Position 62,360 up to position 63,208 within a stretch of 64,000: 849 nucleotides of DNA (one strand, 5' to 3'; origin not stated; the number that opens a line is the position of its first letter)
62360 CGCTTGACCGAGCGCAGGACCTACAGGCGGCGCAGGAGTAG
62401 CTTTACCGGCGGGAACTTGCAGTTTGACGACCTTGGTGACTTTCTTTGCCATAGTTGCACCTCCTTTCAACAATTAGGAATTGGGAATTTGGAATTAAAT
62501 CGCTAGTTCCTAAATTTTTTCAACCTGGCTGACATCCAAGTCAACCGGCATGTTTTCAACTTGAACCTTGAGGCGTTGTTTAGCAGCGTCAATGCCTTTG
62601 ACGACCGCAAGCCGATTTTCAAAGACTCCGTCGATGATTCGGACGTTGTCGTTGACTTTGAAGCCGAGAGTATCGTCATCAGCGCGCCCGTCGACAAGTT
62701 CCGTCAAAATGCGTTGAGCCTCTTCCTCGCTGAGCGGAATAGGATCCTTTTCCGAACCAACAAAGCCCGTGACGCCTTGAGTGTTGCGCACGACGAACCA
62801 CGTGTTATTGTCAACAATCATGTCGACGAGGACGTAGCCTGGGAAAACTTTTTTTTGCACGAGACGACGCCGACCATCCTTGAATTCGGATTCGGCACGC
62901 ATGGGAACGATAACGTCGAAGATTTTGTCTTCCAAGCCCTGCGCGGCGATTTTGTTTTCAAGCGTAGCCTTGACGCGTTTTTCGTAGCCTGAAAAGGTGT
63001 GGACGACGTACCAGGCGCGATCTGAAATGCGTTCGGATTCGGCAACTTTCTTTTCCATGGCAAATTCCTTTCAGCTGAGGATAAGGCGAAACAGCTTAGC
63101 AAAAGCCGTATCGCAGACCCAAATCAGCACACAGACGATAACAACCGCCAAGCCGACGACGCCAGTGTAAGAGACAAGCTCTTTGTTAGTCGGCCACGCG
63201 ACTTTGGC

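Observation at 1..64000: Extreme over-representation of the octamer palindrome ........, HIP1- or uptake-sequence-like in density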

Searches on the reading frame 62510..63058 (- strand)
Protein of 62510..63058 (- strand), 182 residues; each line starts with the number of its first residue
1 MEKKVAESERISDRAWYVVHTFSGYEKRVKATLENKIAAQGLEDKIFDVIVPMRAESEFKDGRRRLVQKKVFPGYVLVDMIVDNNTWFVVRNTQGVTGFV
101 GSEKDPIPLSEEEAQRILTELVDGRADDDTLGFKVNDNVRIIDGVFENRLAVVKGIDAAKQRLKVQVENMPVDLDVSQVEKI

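Call 39: find_encoding_contigs(protein=window:62510-63058:-, flank=10000, max_places=10)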
Protein window:62510-63058:- (182 aa): 2 contigs read that carry it; 2 places shown.
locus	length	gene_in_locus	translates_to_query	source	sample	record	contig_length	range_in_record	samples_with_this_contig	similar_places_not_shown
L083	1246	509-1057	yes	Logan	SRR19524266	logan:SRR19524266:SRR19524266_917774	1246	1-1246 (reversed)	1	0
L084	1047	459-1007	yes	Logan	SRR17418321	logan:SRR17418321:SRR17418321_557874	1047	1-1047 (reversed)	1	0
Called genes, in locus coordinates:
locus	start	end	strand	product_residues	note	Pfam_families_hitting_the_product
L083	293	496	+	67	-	PF00584:SecE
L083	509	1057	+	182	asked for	PF02357:NusG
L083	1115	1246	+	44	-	?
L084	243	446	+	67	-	PF00584:SecE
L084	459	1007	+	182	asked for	PF02357:NusG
